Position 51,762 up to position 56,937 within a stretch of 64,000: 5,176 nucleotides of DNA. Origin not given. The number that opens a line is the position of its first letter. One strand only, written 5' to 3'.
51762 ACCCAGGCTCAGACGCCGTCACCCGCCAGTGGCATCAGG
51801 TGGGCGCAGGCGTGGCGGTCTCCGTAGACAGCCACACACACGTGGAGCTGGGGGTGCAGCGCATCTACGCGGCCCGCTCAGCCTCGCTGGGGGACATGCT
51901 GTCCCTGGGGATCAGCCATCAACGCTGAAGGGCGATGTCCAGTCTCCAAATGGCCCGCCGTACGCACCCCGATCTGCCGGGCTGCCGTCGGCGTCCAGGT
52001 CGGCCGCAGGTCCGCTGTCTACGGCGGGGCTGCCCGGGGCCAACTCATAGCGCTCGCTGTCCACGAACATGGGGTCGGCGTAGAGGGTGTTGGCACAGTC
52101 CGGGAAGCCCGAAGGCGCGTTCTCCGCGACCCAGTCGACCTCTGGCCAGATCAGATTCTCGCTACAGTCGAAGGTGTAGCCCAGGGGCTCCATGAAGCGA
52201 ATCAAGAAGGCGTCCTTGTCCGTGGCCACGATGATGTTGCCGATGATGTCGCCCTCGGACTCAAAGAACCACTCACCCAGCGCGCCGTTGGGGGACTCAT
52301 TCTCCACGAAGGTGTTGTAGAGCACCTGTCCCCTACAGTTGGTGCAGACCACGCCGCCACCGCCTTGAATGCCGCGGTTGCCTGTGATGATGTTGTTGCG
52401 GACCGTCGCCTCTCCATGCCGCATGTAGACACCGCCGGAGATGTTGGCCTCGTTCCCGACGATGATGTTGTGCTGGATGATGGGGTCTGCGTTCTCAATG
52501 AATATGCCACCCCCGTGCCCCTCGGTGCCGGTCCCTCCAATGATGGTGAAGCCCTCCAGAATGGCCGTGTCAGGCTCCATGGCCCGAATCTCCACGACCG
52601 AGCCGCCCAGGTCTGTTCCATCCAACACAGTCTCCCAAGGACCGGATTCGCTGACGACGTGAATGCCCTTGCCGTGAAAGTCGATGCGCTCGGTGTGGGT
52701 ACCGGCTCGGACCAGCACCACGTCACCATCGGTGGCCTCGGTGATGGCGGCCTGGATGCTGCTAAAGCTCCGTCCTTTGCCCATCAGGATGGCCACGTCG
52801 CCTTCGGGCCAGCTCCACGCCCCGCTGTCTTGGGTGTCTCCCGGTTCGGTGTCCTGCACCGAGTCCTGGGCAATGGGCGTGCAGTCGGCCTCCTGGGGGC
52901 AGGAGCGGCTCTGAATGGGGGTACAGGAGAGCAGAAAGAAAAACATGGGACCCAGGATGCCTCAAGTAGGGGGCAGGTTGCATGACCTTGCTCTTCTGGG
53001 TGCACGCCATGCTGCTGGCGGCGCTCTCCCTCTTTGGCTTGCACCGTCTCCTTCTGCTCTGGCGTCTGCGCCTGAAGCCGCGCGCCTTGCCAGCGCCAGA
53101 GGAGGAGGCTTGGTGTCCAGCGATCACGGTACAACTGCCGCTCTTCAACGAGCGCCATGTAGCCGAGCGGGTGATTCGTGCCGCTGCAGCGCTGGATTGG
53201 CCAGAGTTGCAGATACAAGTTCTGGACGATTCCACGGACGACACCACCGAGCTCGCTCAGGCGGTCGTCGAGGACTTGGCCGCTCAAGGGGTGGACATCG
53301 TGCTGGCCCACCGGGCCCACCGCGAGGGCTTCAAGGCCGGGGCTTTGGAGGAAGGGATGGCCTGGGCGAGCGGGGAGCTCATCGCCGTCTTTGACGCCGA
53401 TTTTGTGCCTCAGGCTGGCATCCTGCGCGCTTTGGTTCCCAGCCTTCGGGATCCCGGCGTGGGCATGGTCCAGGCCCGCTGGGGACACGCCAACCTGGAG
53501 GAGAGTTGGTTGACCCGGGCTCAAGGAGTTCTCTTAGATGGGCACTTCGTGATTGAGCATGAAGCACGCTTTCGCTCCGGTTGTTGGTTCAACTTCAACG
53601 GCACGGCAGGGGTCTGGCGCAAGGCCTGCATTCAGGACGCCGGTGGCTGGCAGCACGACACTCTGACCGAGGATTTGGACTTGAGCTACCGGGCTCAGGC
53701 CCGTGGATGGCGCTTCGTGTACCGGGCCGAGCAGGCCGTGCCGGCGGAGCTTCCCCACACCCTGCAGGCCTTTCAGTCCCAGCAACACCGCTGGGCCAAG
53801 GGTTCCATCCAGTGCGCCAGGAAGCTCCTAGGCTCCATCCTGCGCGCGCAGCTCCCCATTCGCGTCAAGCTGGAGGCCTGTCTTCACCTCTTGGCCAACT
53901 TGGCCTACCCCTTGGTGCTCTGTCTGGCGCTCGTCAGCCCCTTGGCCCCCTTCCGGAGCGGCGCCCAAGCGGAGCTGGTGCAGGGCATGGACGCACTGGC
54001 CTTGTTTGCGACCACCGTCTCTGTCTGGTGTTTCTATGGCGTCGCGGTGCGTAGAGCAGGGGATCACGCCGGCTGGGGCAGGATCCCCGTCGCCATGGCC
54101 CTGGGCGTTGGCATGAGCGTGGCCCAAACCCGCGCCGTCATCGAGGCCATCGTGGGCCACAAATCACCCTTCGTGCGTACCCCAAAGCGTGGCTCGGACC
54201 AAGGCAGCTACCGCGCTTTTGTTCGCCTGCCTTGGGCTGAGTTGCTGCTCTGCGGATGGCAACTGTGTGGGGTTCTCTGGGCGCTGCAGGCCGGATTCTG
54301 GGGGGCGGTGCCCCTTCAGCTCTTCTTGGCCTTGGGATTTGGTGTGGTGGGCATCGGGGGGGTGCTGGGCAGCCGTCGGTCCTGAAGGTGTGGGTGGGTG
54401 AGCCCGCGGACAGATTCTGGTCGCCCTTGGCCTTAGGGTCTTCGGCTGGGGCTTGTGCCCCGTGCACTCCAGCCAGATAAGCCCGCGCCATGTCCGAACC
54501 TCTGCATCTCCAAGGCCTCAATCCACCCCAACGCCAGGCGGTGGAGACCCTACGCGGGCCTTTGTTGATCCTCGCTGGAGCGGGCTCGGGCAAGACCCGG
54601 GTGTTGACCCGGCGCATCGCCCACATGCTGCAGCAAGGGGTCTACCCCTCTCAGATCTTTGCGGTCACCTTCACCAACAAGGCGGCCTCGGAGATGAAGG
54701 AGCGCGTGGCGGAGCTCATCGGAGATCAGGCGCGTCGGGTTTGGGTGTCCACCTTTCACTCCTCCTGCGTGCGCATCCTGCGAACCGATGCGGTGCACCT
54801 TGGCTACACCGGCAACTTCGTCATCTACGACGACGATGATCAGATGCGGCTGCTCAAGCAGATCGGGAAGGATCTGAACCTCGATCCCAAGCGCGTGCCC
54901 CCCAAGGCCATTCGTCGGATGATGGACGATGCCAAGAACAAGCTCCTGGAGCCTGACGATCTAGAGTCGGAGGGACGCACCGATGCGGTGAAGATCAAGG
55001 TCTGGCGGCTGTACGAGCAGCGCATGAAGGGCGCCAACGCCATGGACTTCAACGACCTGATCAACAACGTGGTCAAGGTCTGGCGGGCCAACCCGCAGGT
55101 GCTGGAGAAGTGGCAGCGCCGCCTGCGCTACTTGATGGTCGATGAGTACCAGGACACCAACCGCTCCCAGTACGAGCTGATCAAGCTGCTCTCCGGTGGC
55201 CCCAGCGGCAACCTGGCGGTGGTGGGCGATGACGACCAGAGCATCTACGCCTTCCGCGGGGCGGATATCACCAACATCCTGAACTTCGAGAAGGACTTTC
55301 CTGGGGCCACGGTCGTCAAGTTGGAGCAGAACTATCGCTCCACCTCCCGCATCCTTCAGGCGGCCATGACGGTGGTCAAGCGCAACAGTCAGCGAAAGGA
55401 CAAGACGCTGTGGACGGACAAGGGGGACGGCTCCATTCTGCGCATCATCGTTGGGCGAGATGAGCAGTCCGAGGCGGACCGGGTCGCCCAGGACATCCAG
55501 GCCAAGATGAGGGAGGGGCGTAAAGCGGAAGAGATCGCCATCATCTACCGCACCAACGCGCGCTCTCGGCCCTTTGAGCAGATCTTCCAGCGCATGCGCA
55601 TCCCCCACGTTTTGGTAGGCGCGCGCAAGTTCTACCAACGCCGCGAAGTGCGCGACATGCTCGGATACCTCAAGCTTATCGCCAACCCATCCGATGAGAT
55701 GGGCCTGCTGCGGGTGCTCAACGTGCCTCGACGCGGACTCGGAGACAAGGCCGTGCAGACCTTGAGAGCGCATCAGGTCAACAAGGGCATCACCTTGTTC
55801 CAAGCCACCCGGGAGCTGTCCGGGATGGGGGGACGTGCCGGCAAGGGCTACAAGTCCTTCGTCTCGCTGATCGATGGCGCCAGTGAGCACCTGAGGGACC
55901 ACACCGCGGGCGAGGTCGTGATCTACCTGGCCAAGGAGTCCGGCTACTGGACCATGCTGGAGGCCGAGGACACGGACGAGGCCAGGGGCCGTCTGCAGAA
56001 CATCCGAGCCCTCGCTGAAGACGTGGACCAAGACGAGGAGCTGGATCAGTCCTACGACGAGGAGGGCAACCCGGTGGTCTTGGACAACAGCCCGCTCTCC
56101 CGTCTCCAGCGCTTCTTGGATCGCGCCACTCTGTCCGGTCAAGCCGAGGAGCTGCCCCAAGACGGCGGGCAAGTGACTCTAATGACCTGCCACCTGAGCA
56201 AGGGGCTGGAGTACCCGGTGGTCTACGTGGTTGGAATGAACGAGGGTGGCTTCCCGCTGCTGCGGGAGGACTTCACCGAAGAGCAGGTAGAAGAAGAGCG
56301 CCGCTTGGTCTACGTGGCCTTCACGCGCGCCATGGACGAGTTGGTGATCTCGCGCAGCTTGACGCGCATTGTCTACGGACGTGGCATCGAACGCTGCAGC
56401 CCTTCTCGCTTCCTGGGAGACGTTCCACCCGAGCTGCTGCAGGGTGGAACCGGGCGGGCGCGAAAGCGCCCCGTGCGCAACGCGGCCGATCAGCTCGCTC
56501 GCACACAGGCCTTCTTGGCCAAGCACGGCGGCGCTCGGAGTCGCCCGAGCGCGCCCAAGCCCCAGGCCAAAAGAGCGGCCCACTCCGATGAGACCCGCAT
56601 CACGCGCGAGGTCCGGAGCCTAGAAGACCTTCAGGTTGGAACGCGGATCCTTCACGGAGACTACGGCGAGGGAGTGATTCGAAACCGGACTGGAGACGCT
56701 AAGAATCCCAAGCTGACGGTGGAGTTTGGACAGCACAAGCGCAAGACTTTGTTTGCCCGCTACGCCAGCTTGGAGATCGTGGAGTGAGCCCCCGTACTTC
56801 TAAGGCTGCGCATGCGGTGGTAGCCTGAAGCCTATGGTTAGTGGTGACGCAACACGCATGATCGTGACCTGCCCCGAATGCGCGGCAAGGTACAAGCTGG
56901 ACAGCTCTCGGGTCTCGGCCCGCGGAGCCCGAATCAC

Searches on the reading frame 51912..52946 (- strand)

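Call 73: search_protein_families(library=ncbifam, proteins=[window:51912-52946:-], max_evalue=0.00001)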
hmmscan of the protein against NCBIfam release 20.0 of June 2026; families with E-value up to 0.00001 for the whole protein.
window:51912-52946:- (344 aa): 1 family
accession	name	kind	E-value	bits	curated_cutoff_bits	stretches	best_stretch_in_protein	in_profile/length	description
TIGR04247.1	NosD_copper_fam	subfamily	5.3e-07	28.5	300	1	64-211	1-142/377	nitrous oxide reductase family maturation protein NosD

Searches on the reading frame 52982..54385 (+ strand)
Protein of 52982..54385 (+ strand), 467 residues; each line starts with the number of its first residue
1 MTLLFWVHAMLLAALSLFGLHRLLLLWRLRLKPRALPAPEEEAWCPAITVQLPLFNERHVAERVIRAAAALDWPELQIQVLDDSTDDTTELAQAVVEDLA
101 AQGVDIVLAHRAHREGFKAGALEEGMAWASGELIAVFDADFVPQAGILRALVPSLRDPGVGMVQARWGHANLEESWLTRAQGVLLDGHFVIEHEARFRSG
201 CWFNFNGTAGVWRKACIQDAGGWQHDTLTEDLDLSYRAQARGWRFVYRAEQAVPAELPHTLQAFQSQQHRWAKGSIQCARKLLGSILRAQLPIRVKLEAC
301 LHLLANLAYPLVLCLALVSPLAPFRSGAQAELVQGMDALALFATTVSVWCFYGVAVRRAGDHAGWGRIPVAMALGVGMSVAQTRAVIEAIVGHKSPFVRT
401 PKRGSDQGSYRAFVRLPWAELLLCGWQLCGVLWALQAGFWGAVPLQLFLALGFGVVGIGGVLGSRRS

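Call 73: search_protein_families(library=ncbifam, proteins=[window:52982-54385:+], max_evalue=0.00001)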
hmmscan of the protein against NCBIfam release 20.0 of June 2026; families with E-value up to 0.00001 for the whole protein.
window:52982-54385:+ (467 aa): 9 families
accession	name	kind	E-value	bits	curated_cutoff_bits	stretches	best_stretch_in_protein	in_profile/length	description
TIGR03030.1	CelA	equivalog_domain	3.7e-30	104.6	699.1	1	15-321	102-421/714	UDP-forming cellulose synthase catalytic subunit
TIGR03937.1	PgaC_IcaA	equivalog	1.2e-27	96.9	422.3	1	7-315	7-310/407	poly-beta-1,6-N-acetyl-D-glucosamine synthase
NF008558.0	PRK11498.1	equivalog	1.6e-23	82.6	992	1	25-309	254-537/872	UDP-forming cellulose synthase catalytic subunit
TIGR03965.1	mycofact_glyco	equivalog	1.3e-21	77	280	1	41-320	69-345/467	mycofactocin biosynthesis glycosyltransferase MftF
NF041865.1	EpsU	equivalog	2.4e-13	49.8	700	1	14-348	8-336/394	exopolysaccharide biosynthesis GT2 family glycosyltransferase EpsU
TIGR04242.1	nodulat_NodC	equivalog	4.6e-13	48.9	550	1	42-333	44-336/395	chitooligosaccharide synthase NodC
TIGR03472.1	HpnI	equivalog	2.4e-11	43.1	310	1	8-352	4-347/373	bacteriohopanetetrol glucosamine biosynthesis glycosyltransferase HpnI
NF053846.1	glyco_with_XrtP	equivalog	5.5e-11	41.8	520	1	222-357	246-388/440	XrtP-associated glycosyltransferase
TIGR03111.1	glyc2_xrt_Gpos1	hypoth_equivalog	1.9e-06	27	363.95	0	3-282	7-293/439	TIGR03111 family XrtG-associated glycosyltransferase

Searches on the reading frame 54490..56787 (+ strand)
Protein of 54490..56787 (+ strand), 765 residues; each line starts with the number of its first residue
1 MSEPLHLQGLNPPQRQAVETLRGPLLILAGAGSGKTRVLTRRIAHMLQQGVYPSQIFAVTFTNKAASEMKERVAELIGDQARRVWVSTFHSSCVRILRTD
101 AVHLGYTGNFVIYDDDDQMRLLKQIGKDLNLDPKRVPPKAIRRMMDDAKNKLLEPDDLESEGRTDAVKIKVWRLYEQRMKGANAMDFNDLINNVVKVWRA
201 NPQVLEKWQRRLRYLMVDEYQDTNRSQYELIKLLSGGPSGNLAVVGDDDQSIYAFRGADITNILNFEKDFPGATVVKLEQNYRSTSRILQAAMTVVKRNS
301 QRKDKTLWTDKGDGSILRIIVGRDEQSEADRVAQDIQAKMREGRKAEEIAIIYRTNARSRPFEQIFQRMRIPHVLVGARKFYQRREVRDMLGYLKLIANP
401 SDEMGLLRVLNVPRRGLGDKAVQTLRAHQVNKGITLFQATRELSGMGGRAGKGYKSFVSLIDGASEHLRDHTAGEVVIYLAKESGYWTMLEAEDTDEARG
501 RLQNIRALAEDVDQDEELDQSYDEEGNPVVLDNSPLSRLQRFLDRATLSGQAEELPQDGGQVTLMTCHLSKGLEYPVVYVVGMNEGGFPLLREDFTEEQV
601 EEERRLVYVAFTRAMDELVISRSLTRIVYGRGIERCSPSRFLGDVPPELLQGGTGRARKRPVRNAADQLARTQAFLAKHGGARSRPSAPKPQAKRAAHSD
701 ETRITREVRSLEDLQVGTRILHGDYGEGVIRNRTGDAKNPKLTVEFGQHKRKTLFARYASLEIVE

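Call 48: search_protein_families(library=pfam, proteins=[window:54490-56787:+], max_evalue=0.001)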
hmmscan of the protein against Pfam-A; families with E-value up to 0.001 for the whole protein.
window:54490-56787:+ (765 aa): 6 families
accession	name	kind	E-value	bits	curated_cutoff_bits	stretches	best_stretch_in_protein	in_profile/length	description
PF00580.27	UvrD-helicase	-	7.1e-92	308.4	23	1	10-271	1-271/271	UvrD/REP helicase N-terminal domain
PF13361.12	UvrD_C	-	7.6e-66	223.3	25.6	1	276-622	1-347/350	UvrD-like helicase C-terminal domain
PF13245.12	AAA_19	-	1.6e-24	87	25.1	1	14-256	1-134/134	AAA domain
PF13538.12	UvrD_C_2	-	1.4e-10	41.3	27.4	1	562-620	2-51/52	UvrD-like helicase C-terminal domain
PF13604.12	AAA_30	-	1.5e-06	28.6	27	1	10-73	2-66/191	AAA domain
PF01443.25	Viral_helicase1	-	8.3e-06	26.2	21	0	564-620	179-226/228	Viral superfamily 1 RNA helicase core domain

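Call 73: search_protein_families(library=ncbifam, proteins=[window:54490-56787:+], max_evalue=0.00001)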
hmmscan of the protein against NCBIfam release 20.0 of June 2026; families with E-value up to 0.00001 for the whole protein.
window:54490-56787:+ (765 aa): 16 families
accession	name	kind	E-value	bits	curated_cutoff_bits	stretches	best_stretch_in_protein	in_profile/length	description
TIGR01073.1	pcrA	equivalog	1.1e-228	761.2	911.2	1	7-762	2-725/725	DNA helicase PcrA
NF008743.0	PRK11773.1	equivalog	7.6e-184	613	965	1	7-763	7-719/720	DNA helicase II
TIGR01074.1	rep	equivalog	2.1e-180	601.3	951.45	1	10-677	2-661/668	DNA helicase Rep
TIGR01075.1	uvrD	equivalog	3.7e-176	587.5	1144.45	1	7-762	2-715/715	DNA helicase II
NF008172.0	PRK10919.1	equivalog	1.4e-145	486.2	1168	1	10-677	3-661/673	DNA helicase Rep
TIGR02785.1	addA_Gpos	equivalog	1.5e-56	192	707.65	3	170-296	343-480/1234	helicase-exonuclease AddAB subunit AddA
NF008276.0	PRK11054.1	equivalog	3.4e-48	164.6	543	3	170-309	394-529/684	DNA helicase IV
TIGR00609.1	recB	equivalog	3.1e-42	144.8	696.05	3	173-300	331-459/1175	exodeoxyribonuclease V subunit beta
NF010485.0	PRK13909.1-2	equivalog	4.9e-39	134.3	650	2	176-398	293-525/909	RecB-like helicase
TIGR02784.1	addA_alphas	equivalog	7.4e-39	133.9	860.75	2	27-78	15-66/1138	double-strand break repair helicase AddA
NF010487.0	PRK13909.1-4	equivalog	8.2e-37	126.9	759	2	179-396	292-525/924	RecB-like helicase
NF008128.0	PRK10876.1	equivalog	1.2e-17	63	1697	1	180-297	344-462/1181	exodeoxyribonuclease V subunit beta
NF041464.1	HelD_BACSU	equivalog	7.9e-17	60.4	419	1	208-374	543-702/779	RNA polymerase recycling motor HelD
NF010484.0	PRK13909.1-1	equivalog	1e-15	56.6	1074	1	20-75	3-58/945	RecB-like helicase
NF010486.0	PRK13909.1-3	equivalog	1.2e-15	56.6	1109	0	27-79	10-62/921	RecB-like helicase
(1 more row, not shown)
